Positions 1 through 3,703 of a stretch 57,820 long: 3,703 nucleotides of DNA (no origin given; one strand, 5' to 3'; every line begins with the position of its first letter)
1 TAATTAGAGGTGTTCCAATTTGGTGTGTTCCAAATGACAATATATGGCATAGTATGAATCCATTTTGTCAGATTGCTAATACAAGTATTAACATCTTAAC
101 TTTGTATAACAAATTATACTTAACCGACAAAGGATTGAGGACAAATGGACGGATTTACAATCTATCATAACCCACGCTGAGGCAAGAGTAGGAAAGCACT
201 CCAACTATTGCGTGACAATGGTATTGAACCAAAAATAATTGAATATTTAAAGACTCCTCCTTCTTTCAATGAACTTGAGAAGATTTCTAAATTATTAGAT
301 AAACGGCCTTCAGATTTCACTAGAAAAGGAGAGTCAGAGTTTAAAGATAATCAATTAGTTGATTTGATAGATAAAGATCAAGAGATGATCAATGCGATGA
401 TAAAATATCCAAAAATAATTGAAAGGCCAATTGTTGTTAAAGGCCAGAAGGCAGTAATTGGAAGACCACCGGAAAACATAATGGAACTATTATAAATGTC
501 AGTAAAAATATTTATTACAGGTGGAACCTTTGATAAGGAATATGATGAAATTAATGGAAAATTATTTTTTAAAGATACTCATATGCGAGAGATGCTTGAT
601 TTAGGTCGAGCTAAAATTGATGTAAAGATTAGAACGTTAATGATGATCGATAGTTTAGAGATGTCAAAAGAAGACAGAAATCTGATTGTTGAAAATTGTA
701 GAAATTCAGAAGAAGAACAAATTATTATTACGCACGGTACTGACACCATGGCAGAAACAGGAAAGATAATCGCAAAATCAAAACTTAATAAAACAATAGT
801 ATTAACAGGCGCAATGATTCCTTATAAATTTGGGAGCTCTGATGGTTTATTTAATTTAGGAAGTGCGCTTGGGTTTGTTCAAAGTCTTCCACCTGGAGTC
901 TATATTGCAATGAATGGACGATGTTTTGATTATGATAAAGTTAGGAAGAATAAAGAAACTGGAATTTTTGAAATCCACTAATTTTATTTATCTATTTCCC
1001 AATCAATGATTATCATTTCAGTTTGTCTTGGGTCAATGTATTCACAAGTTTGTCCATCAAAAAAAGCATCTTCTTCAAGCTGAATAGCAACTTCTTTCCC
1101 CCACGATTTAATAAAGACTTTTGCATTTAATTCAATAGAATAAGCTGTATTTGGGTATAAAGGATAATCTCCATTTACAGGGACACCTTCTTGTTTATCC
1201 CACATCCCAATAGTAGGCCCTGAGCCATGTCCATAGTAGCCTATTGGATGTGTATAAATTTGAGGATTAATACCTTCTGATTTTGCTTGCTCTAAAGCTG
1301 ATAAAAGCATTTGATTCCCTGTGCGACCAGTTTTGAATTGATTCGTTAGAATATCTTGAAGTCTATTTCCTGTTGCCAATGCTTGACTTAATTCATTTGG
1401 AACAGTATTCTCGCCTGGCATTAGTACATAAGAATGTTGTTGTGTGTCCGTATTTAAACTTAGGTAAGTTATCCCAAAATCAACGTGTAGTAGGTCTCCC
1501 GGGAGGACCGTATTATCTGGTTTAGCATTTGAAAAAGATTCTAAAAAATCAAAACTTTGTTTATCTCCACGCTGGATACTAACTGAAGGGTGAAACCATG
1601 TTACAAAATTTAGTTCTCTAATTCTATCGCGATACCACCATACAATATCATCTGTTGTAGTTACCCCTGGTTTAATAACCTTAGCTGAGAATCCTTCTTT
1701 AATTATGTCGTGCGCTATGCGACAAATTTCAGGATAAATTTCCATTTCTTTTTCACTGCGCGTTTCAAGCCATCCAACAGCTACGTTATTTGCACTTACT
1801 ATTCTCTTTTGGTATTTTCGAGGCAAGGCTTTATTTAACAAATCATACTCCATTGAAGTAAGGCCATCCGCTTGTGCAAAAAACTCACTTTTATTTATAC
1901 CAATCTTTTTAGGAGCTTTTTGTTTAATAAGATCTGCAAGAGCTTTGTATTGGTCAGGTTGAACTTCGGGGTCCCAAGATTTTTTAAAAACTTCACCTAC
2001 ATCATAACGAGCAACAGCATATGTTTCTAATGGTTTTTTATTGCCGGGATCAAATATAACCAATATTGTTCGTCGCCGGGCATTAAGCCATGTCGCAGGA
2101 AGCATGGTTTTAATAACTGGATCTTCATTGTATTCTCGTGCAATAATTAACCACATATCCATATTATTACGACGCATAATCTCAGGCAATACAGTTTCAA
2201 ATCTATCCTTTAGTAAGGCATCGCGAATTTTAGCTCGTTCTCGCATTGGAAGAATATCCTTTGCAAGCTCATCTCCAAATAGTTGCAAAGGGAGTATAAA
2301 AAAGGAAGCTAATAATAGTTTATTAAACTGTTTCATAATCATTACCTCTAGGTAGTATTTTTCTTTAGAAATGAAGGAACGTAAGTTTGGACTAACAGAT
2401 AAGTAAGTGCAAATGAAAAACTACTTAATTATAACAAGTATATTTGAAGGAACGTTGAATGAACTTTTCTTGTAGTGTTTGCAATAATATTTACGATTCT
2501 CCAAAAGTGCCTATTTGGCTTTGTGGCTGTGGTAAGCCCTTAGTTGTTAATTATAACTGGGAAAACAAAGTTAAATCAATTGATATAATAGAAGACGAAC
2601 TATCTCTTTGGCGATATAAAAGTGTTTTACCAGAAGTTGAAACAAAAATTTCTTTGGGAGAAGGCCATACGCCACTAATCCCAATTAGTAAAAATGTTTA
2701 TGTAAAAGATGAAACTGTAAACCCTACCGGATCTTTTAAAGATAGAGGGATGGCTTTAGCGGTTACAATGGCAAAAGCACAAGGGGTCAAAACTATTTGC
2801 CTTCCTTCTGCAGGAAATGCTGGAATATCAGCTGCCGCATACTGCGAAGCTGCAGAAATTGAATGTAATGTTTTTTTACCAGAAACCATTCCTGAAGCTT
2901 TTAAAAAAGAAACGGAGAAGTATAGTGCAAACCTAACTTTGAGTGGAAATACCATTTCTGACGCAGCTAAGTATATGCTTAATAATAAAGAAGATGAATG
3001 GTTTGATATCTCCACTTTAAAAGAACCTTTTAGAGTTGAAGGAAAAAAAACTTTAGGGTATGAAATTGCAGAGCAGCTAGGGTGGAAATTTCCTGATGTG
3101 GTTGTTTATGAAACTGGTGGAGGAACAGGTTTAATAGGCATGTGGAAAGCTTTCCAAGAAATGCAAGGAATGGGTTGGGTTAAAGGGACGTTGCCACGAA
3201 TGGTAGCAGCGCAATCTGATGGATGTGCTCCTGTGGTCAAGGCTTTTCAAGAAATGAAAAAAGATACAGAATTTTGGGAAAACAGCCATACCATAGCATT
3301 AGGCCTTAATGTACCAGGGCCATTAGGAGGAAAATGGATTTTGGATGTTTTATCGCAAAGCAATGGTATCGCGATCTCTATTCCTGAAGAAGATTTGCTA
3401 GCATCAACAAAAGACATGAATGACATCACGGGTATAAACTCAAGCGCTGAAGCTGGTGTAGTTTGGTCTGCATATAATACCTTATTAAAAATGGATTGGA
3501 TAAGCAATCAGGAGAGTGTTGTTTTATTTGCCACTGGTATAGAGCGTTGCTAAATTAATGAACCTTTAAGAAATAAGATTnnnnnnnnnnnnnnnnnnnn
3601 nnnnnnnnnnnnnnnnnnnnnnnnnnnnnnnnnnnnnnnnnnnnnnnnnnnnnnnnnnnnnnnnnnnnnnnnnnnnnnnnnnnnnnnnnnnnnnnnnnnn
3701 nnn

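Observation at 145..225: An in-frame UGA replaces the catalytic cysteine of an ArsC arsenate reductase: candidate selenocysteine recoding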

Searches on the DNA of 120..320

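Call 60: search_rna_families(source=window, start=120, end=320, threshold=evalue, max_evalue=10, show_alignments=3)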
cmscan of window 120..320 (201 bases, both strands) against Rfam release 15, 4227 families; matches with E-value up to 10: 2.
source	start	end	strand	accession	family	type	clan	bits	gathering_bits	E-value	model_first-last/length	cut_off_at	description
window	225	297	-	RF02663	GmglnB1_5p_UTR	Cis-reg;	-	14.1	54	4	1-85/85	no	GmglnB1 5'UTR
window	180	194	+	RF02914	DUF805b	Cis-reg;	CL00115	11.2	35.6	1.3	1-35/35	no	DUF805b RNA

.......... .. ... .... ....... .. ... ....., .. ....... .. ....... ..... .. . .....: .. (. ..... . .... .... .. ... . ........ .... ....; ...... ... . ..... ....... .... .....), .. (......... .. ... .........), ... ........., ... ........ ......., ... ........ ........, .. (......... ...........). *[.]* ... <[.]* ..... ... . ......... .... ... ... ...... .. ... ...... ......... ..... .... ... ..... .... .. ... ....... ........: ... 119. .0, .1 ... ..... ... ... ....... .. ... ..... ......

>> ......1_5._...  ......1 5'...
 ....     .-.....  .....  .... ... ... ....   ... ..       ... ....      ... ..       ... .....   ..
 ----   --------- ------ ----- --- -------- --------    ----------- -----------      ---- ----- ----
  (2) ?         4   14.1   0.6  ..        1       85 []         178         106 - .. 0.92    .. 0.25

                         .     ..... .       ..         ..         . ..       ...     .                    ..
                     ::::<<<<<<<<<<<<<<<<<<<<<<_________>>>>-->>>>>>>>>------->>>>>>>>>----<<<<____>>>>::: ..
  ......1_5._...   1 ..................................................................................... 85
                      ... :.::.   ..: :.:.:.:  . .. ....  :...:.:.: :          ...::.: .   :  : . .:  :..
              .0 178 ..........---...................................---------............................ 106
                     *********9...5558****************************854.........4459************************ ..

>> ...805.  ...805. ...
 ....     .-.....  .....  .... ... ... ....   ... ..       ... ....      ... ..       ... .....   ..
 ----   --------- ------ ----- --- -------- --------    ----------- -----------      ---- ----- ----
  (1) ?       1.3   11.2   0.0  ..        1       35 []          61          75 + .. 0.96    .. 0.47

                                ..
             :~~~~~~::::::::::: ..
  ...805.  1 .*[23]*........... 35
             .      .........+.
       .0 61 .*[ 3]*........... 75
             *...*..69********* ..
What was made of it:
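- No Rfam family matches the region (call 60).
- Tried and rejected: The permissive scan of 120-320 gave only chance-level hits and no SECIS family (call 60).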

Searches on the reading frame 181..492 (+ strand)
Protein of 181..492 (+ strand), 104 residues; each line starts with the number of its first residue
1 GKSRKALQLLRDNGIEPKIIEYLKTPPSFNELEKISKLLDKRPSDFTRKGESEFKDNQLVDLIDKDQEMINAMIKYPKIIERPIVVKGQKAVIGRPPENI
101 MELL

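Call 13: find_related_loci(query=window:181-492:+, collection=genome_contigs, flank=10000)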
Query seq(104 aa) (104 aa) in genome_contigs; peptide patterns used: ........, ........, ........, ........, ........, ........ (x = any residue, [..] = any of these).
599 stretches matched a pattern (row limit reached: there are more); 215 encode a relative of the query (tblastn E <= 1e-3); the best 80 are kept; 80 distinct loci.
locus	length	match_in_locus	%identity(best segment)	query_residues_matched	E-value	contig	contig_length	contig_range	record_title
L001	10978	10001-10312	63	1-104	1e-40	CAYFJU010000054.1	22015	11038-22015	MAG TPA_asm: uncultured bacterium isolate ERP019367_co1_122 genome assembly, contig: NODE_2064_length_22015_cov_14.02408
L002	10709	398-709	63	1-104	2e-39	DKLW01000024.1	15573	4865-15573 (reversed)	MAG TPA_asm: Candidatus Marinimicrobia bacterium UBA6630 UBA6630_contig_19153, whole genome shotgun sequence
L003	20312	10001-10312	62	1-104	5e-39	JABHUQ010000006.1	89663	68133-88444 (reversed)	MAG: Candidatus Neomarinimicrobiota bacterium isolate SI039_bin89 k141_72961, whole genome shotgun sequence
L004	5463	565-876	62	1-104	6e-39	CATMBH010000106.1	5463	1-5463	MAG: uncultured Candidatus Marinimicrobia bacterium isolate SRR3965592_bin.12_MetaWRAP_v1.3_MAG genome assembly, contig:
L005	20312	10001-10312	61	1-104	3e-38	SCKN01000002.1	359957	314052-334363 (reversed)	Candidatus Neomarinimicrobiota bacterium strain T3L19 AC1_2, whole genome shotgun sequence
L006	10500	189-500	59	1-104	5e-35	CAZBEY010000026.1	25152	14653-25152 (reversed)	MAG TPA_asm: uncultured bacterium isolate binchicken_co275_25 genome assembly, contig: NODE_2355_length_25152_cov_195.44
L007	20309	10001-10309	57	1-104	1e-31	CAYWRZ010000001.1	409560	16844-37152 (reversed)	MAG TPA_asm: uncultured Weeksellaceae bacterium isolate SRP344714_co1_200 genome assembly, contig: NODE_32_length_409560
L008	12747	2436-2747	50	1-104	3e-30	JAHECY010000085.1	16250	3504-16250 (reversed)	MAG: Gammaproteobacteria bacterium isolate Ww183 NODE_7052_length_16250_cov_4.390229, whole genome shotgun sequence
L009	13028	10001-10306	52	2-104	2e-30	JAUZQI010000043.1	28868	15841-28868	MAG: Mariprofundus sp. isolate 11ROV6_HD102-AMOR20_M1281 AMOR20_M1281_contig43, whole genome shotgun sequence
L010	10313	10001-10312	49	1-104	1e-29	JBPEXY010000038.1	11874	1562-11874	MAG: Immundisolibacteraceae bacterium isolate MAG36 MAG36_MAG36_38, whole genome shotgun sequence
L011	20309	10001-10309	50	2-104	3e-29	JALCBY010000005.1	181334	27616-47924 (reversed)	MAG: Hyphomicrobiaceae bacterium isolate IB1_shallow_maxbin_bins.tsv.006 NODE_11_length_181334_cov_30.489367, whole geno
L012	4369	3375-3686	56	1-104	3e-29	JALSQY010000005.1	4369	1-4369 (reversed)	MAG: Methylothermaceae bacterium isolate 356-308_maxbin2_scaf2bin.122 356-308_scaffold_10139_c1, whole genome shotgun se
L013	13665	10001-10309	52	2-104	3e-29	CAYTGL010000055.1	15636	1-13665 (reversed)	MAG TPA_asm: uncultured Chromatiales bacterium isolate SRP344714_co2_391 genome assembly, contig: NODE_9788_length_15636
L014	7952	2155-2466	49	1-104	3e-29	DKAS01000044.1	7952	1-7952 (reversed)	MAG TPA_asm: Proteobacteria bacterium UBA6920 UBA6920_contig_52951, whole genome shotgun sequence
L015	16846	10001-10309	54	2-104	5e-29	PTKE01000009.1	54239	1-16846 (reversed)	MAG: Alphaproteobacteria bacterium MarineAlpha9_Bin6 CFH36_9, whole genome shotgun sequence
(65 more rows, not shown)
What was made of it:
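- Six of the TGA loci are in Marinimicrobia-like MAGs, four of them titled Marinimicrobia or Neomarinimicrobiota (call 13).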

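Call 19: find_related_loci(query=window:181-492:+, collection=metagenome_contigs, flank=6000)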
Query seq(104 aa) (104 aa) in metagenome_contigs; peptide patterns used: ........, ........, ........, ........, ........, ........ (x = any residue, [..] = any of these).
600 stretches matched a pattern (row limit reached: there are more); 168 encode a relative of the query (tblastn E <= 1e-3); the best 80 are kept; 80 distinct loci.
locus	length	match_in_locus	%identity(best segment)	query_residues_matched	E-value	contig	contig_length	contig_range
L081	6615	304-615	90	1-104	3e-59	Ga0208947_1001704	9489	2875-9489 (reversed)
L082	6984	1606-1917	88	1-104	1e-57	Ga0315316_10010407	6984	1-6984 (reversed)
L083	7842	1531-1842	86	1-104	5e-56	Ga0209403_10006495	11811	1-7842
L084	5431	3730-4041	86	1-104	5e-56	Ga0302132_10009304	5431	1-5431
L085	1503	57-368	87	1-104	6e-58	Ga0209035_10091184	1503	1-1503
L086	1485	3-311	85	2-104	7e-57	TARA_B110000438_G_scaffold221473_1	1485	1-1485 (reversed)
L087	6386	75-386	83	1-104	2e-54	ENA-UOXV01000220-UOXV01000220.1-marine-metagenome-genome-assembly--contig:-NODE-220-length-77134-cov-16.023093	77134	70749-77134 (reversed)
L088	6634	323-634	81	1-104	5e-54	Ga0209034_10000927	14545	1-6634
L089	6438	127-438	81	1-104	5e-54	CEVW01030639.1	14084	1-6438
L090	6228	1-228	99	29-104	5e-45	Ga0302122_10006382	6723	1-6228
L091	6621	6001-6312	68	1-104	3e-42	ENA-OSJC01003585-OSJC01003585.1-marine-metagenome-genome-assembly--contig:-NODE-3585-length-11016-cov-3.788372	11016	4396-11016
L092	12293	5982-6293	68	1-104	3e-42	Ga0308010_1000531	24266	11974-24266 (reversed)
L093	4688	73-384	63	1-104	1e-41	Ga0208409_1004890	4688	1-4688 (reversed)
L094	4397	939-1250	63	1-104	1e-41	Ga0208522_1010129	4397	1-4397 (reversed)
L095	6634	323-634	64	1-104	3e-41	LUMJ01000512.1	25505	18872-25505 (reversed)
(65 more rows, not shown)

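Call 54: search_protein_families(library=pfam, proteins=[L084:2421-3383:-, L084:1483-2229:-, L084:933-1430:-, L084:87-740:-, L005:8404-9675:-, L005:10402-11409:-, L005:7633-7956:-, L092:5214-5639:-, L092:4555-5154:-, L092:3582-4481:+], max_evalue=0.00001)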
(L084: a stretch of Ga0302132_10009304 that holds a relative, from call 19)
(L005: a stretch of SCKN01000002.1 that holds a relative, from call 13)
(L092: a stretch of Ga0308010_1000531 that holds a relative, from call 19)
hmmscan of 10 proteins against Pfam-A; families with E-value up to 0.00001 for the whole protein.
L084:2421-3383:- (320 aa): 3 families
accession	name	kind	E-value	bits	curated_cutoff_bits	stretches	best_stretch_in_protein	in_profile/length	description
PF00805.28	Pentapeptide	-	1.7e-45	152.5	20.2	4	107-144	3-40/40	Pentapeptide repeats (8 copies)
PF13576.12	Pentapeptide_3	-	3.2e-19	69.3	27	0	133-174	2-46/48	Pentapeptide repeats (9 copies)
PF13599.13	Pentapeptide_4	-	5.7e-14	52.4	38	1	99-171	5-77/78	Pentapeptide repeat region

L084:1483-2229:- (248 aa): 0 families

L084:933-1430:- (165 aa): 0 families

L084:87-740:- (217 aa): 1 family
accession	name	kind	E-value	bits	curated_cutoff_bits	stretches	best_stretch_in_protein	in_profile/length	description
PF10988.14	DUF2807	-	8.3e-19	68.5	24.2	1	31-202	1-181/181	Putative auto-transporter adhesin, head GIN domain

L005:8404-9675:- (423 aa): 2 families
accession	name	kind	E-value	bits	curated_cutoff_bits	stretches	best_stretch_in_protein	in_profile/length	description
PF02493.26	MORN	-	2.1e-46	153.5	22.5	4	115-135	1-21/23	MORN repeat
PF03783.19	CsgG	-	4.2e-09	36.5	20.8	1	312-375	38-100/210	Curli production assembly/transport component CsgG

L005:10402-11409:- (335 aa): 3 families
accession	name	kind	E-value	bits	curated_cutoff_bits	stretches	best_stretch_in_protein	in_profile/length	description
PF00775.27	Dioxygenase_C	-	1.5e-26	93.4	27.3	1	73-201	4-149/182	Dioxygenase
PF13860.13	FlgD_ig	-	5e-08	33.3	27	1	266-323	18-76/79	FlgD Ig-like domain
PF18962.6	Por_Secre_tail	-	1.1e-06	29.3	27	0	252-331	2-73/75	Secretion system C-terminal sorting domain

L005:7633-7956:- (107 aa): 6 families
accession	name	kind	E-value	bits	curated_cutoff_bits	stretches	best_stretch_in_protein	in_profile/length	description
PF14697.11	Fer4_21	-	4.6e-13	49.5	35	1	24-51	30-58/59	4Fe-4S dicluster domain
PF00037.32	Fer4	-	1.1e-09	38.1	21.1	1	29-51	2-24/24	4Fe-4S binding domain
PF12838.12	Fer4_7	-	3e-09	37.6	27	1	34-83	1-49/52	4Fe-4S dicluster domain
PF12797.12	Fer4_2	-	2.7e-08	33.7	24.5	0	29-47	4-22/22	4Fe-4S binding domain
PF25160.1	LdpA_Fe-S-bd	-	4.7e-06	26.7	27.6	0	30-54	23-47/49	LdpA Fe-S cluster-binding domain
PF12800.12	Fer4_4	-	6.6e-06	26.5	24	0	33-47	2-16/17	4Fe-4S binding domain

L092:5214-5639:- (141 aa): 0 families

L092:4555-5154:- (199 aa): 0 families

L092:3582-4481:+ (299 aa): 1 family
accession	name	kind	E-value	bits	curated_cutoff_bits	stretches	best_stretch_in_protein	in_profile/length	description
PF01063.24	Aminotran_4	-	3.6e-44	151.7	28.5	1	44-270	1-222/223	Amino-transferase class IV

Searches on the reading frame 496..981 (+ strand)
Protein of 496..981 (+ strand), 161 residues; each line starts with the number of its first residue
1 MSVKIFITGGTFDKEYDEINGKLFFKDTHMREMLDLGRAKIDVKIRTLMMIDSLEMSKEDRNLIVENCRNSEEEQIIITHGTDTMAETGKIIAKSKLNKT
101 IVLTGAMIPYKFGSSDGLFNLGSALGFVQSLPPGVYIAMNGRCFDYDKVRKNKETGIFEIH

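Call 36: search_protein_families(library=ncbifam, proteins=[window:496-981:+], max_evalue=0.00001)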
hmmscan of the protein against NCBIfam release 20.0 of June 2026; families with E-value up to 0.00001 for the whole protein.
window:496-981:+ (161 aa): 6 families
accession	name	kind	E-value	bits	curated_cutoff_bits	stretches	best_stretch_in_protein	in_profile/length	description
TIGR00519.1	asnASE_I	subfamily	4.6e-18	65.3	260.5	1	2-146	3-152/337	type I asparaginase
NF008304.0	PRK11096.1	equivalog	2.2e-12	46.2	506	1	67-155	96-188/348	L-asparaginase 2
TIGR00520.1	asnASE_II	subfamily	3e-12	46.1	314.3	1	40-155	69-192/352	type II asparaginase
NF003217.0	PRK04183.1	equivalog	5.7e-10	38.4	310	1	3-145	78-226/420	Glu-tRNA(Gln) amidotransferase subunit GatD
TIGR02153.1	gatD_arch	equivalog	6.7e-10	38.2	324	1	3-145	65-214/405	Glu-tRNA(Gln) amidotransferase subunit GatD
NF006998.0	PRK09461.1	equivalog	4.4e-09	36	376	1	48-151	55-163/337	asparaginase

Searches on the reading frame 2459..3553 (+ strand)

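Call 36: search_protein_families(library=ncbifam, proteins=[window:2459-3553:+], max_evalue=0.00001)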
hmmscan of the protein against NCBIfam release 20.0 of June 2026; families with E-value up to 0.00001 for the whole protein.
window:2459-3553:+ (364 aa): 32 families (the best 25 are shown)
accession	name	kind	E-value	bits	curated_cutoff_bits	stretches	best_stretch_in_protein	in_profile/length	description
NF006050.0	PRK08197.1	equivalog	3.5e-127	424.5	303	1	3-360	9-379/406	threonine synthase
NF004170.0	PRK05638.1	equivalog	3.8e-56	190.5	421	1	4-360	3-353/442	threonine synthase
NF006205.0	PRK08329.1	equivalog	4.8e-46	157.3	358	1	4-360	3-341/347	threonine synthase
NF005035.0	PRK06450.1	equivalog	3.1e-44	151.2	301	1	4-342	5-321/338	threonine synthase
TIGR00260.1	thrC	equivalog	1.7e-36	126.1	167.1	1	51-360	2-333/340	threonine synthase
NF004996.0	PRK06381.1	equivalog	1.1e-29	103.5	266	1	78-360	31-316/319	threonine synthase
NF006094.0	PRK08246.1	subfamily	9.4e-19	67.9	331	1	78-232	37-189/310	serine/threonine dehydratase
NF006389.0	PRK08638.1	equivalog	3.4e-18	65.7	453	1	78-358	42-311/333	bifunctional threonine ammonia-lyase/L-serine ammonia-lyase TdcB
TIGR01127.1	ilvA_1Cterm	equivalog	8.6e-17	61.2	378.75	1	78-285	15-213/380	threonine ammonia-lyase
NF040741.1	ornith_OrtB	equivalog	2.7e-15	55.8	550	1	79-230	83-244/464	2-amino-4-oxopentanoate thiolase subunit OrtB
NF006390.0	PRK08639.1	equivalog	6.8e-15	54.9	421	1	78-238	40-204/418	threonine ammonia-lyase IlvA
NF005680.0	PRK07476.1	equivalog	1.3e-14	54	413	1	77-223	37-184/326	hydroxyectoine utilization dehydratase EutB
NF005147.0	PRK06608.1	equivalog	1e-13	50.9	380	1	78-238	39-199/339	serine/threonine dehydratase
TIGR01136.1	cysKM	subfamily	2.7e-13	49.9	344.15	1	69-247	6-199/299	cysteine synthase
TIGR03844.1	cysteate_syn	equivalog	9.4e-13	47.7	324.9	1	84-360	91-377/398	cysteate synthase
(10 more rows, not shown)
